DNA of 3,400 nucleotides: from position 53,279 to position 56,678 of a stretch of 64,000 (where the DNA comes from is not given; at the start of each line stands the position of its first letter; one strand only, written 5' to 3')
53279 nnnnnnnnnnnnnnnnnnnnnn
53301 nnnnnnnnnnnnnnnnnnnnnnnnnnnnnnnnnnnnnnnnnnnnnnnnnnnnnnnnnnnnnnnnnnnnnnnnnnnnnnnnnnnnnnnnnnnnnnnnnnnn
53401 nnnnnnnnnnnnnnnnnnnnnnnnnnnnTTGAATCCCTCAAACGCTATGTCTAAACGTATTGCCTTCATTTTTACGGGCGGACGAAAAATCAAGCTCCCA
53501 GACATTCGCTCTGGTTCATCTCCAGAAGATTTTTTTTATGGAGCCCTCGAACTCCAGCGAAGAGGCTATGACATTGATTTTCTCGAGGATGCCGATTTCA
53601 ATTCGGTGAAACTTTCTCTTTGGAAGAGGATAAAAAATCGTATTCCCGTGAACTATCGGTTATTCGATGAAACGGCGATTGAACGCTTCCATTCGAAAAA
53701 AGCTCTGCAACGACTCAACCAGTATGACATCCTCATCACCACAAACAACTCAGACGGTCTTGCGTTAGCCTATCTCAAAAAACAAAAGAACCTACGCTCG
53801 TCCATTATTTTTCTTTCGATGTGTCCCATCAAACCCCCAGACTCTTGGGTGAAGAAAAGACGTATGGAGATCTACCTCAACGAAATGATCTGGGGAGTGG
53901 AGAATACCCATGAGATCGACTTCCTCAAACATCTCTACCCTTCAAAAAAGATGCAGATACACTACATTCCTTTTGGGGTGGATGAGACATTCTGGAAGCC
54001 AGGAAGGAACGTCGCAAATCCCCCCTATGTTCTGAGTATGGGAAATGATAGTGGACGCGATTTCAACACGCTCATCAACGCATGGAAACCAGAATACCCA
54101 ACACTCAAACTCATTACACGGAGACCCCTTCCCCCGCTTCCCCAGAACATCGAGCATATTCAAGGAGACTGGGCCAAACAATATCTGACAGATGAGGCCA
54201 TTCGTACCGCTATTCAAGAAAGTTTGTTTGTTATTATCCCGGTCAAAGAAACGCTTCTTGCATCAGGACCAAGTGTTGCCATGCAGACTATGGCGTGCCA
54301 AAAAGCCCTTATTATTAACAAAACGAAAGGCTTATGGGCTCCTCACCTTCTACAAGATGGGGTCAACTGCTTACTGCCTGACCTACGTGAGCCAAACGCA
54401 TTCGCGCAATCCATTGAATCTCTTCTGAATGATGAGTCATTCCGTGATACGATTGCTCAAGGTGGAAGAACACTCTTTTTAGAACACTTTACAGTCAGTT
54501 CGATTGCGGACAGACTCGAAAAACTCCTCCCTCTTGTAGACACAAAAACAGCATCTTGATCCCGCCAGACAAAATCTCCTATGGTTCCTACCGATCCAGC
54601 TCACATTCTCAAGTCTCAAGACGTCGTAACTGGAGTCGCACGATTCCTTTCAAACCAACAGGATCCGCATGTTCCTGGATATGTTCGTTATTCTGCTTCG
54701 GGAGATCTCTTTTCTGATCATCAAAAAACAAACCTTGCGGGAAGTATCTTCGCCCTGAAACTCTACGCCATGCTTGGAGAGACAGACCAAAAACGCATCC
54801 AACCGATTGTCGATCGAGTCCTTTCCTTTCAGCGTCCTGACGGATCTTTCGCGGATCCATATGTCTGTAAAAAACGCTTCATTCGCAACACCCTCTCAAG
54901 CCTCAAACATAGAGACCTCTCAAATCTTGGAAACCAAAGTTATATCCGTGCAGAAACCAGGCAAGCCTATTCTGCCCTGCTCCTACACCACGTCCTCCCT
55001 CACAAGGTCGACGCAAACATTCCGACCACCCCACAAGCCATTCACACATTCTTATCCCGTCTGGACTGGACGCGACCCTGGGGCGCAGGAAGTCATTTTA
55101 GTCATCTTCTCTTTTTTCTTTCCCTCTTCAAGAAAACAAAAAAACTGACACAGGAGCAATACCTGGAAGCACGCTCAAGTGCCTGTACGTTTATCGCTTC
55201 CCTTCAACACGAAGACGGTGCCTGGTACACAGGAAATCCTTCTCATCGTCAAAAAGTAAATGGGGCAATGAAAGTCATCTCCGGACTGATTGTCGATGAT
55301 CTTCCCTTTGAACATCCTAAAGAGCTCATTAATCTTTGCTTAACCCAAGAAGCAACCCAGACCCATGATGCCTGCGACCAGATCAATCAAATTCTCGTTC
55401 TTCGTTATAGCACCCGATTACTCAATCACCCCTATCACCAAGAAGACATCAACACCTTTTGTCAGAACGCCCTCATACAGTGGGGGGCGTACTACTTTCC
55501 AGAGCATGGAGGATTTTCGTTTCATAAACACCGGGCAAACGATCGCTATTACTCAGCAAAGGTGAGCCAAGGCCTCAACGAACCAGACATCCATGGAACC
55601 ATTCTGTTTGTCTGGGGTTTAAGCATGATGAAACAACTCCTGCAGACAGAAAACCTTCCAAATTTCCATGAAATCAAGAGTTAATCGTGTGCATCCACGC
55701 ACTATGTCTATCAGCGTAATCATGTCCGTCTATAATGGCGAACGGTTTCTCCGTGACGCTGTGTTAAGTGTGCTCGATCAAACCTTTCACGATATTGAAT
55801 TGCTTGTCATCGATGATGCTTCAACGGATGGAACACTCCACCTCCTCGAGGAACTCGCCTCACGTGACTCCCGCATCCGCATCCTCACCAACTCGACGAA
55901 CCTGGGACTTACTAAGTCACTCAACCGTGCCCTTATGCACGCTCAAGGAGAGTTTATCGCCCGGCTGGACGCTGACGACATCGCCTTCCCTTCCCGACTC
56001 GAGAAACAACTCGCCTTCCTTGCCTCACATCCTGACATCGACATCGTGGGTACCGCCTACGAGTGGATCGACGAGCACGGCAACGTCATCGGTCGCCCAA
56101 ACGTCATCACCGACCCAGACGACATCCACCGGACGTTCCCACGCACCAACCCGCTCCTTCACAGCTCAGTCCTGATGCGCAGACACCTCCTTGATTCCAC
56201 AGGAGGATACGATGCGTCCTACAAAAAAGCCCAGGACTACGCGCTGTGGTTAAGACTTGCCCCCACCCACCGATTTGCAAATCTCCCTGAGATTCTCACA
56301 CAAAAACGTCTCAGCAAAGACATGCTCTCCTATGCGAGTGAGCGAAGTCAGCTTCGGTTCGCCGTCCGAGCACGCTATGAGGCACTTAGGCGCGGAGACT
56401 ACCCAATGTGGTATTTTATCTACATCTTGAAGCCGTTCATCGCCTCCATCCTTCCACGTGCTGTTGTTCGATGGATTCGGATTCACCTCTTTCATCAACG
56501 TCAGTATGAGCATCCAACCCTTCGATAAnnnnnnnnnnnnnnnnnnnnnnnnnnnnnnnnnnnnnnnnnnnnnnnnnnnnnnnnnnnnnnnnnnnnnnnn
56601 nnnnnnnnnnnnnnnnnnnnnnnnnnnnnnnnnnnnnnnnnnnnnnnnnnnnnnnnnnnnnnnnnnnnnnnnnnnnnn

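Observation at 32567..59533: A roughly 27 kb methylation-rich glycan locus: ABC-transporter-dependent pathway with seven SAM methyltransferases, a nonulosonic-acid module and a GDP-aminodeoxyhexose module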

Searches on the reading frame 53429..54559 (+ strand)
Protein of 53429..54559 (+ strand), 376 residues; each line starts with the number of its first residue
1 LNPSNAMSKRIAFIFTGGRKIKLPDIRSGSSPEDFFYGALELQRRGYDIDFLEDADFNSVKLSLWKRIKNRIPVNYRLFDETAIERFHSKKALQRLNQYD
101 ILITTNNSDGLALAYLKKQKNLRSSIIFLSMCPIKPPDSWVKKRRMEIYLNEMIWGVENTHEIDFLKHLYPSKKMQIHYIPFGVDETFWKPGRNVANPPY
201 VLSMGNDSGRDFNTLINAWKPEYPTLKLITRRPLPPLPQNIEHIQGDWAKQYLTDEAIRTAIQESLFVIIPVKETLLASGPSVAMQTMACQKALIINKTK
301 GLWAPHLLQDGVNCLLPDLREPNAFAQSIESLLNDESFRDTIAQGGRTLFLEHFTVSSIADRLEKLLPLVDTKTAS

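Call 5: search_protein_families(library=pfam, proteins=[window:53429-54559:+], max_evalue=0.001)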
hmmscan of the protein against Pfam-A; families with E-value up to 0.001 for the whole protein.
window:53429-54559:+ (376 aa): 2 families
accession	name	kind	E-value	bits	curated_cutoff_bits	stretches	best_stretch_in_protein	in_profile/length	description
PF13692.12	Glyco_trans_1_4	-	1.5e-05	25.7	27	1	256-335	68-142/142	Glycosyl transferases group 1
PF00534.26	Glycos_transf_1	-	1.9e-05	24.7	26.4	1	252-347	80-170/172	Glycosyl transferases group 1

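Call 13: search_protein_families(library=ncbifam, proteins=[window:53429-54559:+], max_evalue=0.001)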
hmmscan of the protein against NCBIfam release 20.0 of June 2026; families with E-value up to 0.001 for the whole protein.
window:53429-54559:+ (376 aa): 3 families
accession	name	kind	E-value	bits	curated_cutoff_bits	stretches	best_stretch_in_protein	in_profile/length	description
NF041876.1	EPS_EpsE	equivalog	3e-07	30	400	1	260-362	291-388/389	exopolysaccharide biosynthesis GT4 family glycosyltransferase EpsE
TIGR03087.1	stp1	hypoth_equivalog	0.00011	21.5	316.65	0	159-198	180-219/397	TIGR03087 family PEP-CTERM/XrtA system glycosyltransferase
TIGR03449.1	mycothiol_MshA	equivalog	0.00026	20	462.5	0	282-365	318-398/406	D-inositol-3-phosphate glycosyltransferase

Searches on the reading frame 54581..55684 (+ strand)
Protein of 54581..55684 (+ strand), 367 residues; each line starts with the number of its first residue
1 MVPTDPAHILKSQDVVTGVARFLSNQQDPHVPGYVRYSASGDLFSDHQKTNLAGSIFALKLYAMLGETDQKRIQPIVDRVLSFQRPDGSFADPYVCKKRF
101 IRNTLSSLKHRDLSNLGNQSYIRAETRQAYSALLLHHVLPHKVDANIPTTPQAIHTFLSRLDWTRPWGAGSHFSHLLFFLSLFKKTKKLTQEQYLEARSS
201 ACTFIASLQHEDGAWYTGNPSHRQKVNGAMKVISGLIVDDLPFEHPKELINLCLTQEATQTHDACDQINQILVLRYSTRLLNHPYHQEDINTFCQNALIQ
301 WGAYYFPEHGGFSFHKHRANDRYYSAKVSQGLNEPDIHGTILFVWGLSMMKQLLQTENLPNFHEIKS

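Call 5: search_protein_families(library=pfam, proteins=[window:54581-55684:+], max_evalue=0.001)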
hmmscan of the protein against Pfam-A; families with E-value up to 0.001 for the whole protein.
window:54581-55684:+ (367 aa): 1 family
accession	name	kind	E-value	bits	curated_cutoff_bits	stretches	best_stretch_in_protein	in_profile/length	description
PF00432.27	Prenyltrans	-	5.2e-05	23.2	26.5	0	18-139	54-142/304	Prenyltransferase alpha-alpha toroid domain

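Call 13: search_protein_families(library=ncbifam, proteins=[window:54581-55684:+], max_evalue=0.001)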
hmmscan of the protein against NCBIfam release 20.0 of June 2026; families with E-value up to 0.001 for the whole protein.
window:54581-55684:+ (367 aa): 0 families

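Call 24: search_protein_families(library=pfam, proteins=[window:54581-55684:+], max_evalue=5)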
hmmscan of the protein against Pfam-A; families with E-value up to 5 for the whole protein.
window:54581-55684:+ (367 aa): 1 family
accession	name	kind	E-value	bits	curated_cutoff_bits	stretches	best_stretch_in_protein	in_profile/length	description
PF00432.27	Prenyltrans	-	5.2e-05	23.2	26.5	1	18-139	54-142/304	Prenyltransferase alpha-alpha toroid domain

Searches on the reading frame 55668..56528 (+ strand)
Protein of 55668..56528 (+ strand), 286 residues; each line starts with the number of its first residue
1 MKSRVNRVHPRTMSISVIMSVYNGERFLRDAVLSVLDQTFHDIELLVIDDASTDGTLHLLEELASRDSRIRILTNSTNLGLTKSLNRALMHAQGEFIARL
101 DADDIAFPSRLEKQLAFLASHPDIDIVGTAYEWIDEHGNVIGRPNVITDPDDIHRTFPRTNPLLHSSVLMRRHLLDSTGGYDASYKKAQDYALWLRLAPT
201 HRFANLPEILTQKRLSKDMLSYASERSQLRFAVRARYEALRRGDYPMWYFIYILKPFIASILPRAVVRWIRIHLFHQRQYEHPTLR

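Call 5: search_protein_families(library=pfam, proteins=[window:55668-56528:+], max_evalue=0.001)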
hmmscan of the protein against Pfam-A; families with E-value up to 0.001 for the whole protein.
window:55668-56528:+ (286 aa): 3 families
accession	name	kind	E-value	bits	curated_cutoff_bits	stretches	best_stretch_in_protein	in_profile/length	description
PF00535.33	Glycos_transf_2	-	2.4e-34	119.1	23.3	1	16-167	1-156/168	Glycosyl transferase family 2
PF10111.15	Glyco_tranf_2_2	-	1.1e-19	71.5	27.3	1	16-229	1-232/276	Glycosyltransferase like family 2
PF13641.12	Glyco_tranf_2_3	-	6.1e-14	53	27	1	15-198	3-195/230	Glycosyltransferase like family 2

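Call 101: search_protein_families(library=ncbifam, proteins=[window:55668-56528:+], max_evalue=0.0001)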
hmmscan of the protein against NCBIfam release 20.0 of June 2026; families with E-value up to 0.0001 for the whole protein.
window:55668-56528:+ (286 aa): 22 families
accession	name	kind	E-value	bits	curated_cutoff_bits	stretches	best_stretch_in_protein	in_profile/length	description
NF053739.1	GlytfEpsEBac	equivalog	3.8e-51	173.6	450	1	15-269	3-257/265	glycosyltransferase EpsE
NF047683.1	TeichurnBiosyTuaG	equivalog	3.8e-32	111.9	400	1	13-223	6-213/252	teichuronic acid biosynthesis protein TuaG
NF007482.0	PRK10073.1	equivalog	7.8e-21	74.4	423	1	12-137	5-128/334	glycosyltransferase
NF050050.1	ProtGlycPglI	equivalog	7.1e-19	68.3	500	1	14-112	3-102/306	GalNAc(5)-diNAcBac-PP-undecaprenol beta-1,3-glucosyltransferase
TIGR03937.1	PgaC_IcaA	equivalog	3.3e-17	62.5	422.3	1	10-125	42-157/407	poly-beta-1,6-N-acetyl-D-glucosamine synthase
NF007453.0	PRK10018.1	equivalog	4.1e-15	56.2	382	1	14-197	7-189/280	colanic acid biosynthesis glycosyltransferase WcaA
NF041394.1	GtaseAglG_Halo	equivalog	8.2e-15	54.9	440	1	13-139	1-129/304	glucosyl-dolichyl phosphate glucuronosyltransferase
NF041875.1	EPS_EpsD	equivalog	1.2e-14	54.4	370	1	15-128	1-114/325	exopolysaccharide biosynthesis glycosyltransferase EpsD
TIGR04017.1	WcaA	equivalog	2.8e-14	53.4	495.75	1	15-197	7-188/279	colanic acid biosynthesis glycosyltransferase WcaA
TIGR03965.1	mycofact_glyco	equivalog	6.7e-12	45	280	1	7-198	68-264/467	mycofactocin biosynthesis glycosyltransferase MftF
NF047588.1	GlcsyltransPgfSStrep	equivalog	7.6e-12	45.1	500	1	13-114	1-106/308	glycosyltransferase PgfS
TIGR03111.1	glyc2_xrt_Gpos1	hypoth_equivalog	1.7e-10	40.3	363.95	1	13-126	49-164/439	TIGR03111 family XrtG-associated glycosyltransferase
TIGR04283.1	glyco_like_mftF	equivalog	2.7e-10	40.2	182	1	15-212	1-185/221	TIGR04283 family arsenosugar biosynthesis glycosyltransferase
NF038302.1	EPS_HpsE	equivalog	6.3e-10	38.5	300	1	14-128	2-121/307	hormogonium polysaccharide biosynthesis glycosyltransferase HpsE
NF038299.1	EPS_HpsN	equivalog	2.4e-08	33.3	425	1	14-127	2-115/317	hormogonium polysaccharide biosynthesis glycosyltransferase HpsN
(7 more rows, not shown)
